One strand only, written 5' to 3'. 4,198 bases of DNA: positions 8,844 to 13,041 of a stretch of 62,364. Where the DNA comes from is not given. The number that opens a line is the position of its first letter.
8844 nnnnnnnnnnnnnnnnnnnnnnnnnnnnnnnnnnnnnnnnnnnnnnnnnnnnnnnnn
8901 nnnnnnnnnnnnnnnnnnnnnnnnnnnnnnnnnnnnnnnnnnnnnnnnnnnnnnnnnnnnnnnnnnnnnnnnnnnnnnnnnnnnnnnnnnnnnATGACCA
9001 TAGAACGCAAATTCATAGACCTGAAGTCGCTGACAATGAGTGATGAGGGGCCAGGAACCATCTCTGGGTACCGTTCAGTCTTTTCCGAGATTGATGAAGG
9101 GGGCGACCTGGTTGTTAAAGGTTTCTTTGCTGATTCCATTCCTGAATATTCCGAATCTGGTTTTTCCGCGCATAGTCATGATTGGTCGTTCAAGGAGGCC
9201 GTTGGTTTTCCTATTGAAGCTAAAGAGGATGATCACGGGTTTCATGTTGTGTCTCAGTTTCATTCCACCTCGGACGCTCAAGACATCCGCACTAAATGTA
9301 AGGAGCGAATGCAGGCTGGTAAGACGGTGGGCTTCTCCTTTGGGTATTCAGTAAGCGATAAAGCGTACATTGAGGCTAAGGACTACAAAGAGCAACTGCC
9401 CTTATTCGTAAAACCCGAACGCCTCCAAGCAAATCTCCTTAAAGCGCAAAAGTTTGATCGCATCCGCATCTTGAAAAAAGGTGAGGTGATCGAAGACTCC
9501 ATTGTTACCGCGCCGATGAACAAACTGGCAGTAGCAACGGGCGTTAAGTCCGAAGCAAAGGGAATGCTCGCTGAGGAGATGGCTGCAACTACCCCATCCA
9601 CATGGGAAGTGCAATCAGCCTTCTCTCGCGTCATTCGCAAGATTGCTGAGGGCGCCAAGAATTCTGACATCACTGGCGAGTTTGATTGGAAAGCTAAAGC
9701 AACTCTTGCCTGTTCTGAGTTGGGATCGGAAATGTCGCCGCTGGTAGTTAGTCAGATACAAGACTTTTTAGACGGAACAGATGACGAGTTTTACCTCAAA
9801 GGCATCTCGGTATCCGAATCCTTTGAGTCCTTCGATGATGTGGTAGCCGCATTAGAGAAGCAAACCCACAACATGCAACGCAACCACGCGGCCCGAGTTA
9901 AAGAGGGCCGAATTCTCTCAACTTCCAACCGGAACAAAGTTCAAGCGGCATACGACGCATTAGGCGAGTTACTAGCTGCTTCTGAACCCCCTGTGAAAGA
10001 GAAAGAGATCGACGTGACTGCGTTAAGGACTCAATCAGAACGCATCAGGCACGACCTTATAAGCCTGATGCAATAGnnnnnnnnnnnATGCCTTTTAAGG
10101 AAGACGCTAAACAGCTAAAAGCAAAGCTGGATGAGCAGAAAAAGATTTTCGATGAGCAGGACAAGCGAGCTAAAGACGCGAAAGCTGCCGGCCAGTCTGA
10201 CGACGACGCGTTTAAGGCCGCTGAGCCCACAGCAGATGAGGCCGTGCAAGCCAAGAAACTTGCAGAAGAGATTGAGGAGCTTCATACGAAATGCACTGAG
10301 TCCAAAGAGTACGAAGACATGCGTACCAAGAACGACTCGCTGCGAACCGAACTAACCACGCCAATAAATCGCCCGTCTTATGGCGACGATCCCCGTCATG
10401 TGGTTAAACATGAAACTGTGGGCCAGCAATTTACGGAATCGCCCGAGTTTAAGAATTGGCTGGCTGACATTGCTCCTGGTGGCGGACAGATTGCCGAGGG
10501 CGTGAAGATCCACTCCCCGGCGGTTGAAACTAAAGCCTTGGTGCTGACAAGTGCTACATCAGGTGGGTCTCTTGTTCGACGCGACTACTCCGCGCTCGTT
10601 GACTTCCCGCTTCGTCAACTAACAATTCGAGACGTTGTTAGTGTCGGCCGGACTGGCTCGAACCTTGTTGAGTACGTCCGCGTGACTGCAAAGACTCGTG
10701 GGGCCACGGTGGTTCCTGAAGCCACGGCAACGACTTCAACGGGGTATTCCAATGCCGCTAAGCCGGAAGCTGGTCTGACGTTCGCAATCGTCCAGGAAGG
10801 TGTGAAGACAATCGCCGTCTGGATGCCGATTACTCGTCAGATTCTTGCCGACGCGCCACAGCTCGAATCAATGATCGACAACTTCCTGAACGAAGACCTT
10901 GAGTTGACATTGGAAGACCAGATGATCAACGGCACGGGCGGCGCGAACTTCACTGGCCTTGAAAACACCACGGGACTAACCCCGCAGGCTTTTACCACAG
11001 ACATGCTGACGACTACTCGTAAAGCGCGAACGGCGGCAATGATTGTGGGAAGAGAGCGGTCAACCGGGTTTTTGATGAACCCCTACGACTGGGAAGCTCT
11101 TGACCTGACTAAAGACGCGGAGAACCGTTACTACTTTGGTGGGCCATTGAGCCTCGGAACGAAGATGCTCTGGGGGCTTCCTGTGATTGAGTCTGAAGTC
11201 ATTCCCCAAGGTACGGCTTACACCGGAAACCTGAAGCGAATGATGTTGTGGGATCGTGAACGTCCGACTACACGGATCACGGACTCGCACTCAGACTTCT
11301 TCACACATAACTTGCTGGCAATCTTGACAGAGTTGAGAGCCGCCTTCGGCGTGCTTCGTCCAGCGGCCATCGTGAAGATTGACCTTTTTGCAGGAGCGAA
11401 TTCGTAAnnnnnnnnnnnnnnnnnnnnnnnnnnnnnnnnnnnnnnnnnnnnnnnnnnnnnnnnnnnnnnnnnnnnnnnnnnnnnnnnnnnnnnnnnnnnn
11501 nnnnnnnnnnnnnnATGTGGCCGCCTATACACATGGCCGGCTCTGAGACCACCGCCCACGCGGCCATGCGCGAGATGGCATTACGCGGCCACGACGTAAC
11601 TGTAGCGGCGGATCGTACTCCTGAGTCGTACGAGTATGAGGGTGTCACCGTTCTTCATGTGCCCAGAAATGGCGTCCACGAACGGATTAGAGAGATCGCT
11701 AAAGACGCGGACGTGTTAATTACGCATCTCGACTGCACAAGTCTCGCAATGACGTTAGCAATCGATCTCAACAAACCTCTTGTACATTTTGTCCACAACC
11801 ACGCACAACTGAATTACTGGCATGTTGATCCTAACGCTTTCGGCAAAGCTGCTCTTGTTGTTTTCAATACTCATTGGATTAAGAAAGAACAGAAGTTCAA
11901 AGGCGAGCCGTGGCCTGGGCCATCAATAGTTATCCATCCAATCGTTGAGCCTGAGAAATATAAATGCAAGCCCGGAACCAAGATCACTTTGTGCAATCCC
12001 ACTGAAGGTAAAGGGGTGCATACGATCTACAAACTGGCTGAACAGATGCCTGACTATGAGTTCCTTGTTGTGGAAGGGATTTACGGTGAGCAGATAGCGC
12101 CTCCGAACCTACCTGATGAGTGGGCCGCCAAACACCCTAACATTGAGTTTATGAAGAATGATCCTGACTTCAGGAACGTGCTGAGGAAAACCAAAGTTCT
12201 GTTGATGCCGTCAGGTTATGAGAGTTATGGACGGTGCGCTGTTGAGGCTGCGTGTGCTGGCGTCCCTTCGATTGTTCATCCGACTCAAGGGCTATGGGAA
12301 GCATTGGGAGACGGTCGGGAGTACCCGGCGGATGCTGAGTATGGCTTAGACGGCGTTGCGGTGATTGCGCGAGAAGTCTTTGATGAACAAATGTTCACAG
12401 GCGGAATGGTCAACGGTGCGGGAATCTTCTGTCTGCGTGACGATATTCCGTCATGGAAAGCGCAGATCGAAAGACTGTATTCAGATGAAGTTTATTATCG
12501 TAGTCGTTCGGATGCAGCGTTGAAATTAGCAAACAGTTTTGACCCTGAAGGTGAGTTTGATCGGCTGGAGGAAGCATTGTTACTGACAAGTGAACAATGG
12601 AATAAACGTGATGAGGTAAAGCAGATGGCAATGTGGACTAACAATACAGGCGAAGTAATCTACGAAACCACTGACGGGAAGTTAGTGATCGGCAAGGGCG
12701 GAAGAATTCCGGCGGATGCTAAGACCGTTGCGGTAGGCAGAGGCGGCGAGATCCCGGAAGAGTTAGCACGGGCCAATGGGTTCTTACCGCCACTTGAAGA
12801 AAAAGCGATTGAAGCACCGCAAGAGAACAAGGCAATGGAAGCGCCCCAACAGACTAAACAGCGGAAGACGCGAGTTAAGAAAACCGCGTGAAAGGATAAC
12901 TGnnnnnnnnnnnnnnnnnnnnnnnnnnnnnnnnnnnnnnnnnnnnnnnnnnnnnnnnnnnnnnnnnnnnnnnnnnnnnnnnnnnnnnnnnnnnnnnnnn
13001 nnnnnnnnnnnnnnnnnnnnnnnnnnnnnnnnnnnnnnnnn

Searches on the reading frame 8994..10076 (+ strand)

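Call 45: search_protein_families(library=phrogs, proteins=[window:8994-10076:+])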
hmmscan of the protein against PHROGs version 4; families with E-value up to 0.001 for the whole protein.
window:8994-10076:+ (360 aa): 3 families
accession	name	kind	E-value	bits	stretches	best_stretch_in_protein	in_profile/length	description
phrog_80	-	head and packaging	3.9e-19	70.3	1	3-309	217-465/607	head maturation protease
phrog_3244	-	head and packaging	6.8e-17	63.2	1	21-210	33-204/326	head maturation protease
phrog_9644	-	head and packaging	4.5e-06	27.2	1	15-133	157-274/341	head maturation protease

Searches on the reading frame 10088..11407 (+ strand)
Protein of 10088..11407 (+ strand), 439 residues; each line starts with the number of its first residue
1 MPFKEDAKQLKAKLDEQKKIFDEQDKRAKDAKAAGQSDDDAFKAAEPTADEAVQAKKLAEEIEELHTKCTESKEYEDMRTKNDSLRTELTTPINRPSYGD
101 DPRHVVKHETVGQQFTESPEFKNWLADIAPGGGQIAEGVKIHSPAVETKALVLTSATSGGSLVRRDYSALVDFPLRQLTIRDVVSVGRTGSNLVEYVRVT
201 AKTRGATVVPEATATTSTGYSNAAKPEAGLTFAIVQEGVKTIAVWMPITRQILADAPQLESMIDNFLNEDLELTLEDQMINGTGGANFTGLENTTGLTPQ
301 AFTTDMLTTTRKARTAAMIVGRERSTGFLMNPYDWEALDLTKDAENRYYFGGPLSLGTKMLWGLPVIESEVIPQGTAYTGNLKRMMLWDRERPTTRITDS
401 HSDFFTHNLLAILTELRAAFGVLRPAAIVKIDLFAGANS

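Call 45: search_protein_families(library=phrogs, proteins=[window:10088-11407:+])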
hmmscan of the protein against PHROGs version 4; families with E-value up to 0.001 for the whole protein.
window:10088-11407:+ (439 aa): 3 families
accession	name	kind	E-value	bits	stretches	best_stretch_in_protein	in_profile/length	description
phrog_10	-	head and packaging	4.1e-57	195.7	1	2-437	260-639/752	major head protein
phrog_617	-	head and packaging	3.2e-18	67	1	154-431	342-621/626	major head protein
phrog_2263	-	head and packaging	2.9e-16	60.5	1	175-433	278-543/551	major head protein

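Call 76: find_related_loci(query=window:10088-11407:+, collection=genome_contigs, flank=3000)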
Query window:10088-11407:+ (439 aa) in genome_contigs; peptide patterns used: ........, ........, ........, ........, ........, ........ (x = any residue, [..] = any of these).
120 stretches matched a pattern, but none encodes a relative of the query by tblastn (E <= 1e-3).

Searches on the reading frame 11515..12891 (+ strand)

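Call 45: search_protein_families(library=phrogs, proteins=[window:11515-12891:+])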
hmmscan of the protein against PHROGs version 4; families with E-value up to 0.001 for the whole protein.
window:11515-12891:+ (458 aa): 2 families
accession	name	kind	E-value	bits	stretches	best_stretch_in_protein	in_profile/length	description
phrog_26352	-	unknown function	6.2e-59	200.6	1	2-286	17-297/346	-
phrog_2170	-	moron, auxiliary metabolic gene and host takeover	6.8e-06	26.4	1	12-271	20-301/374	glycosyltransferase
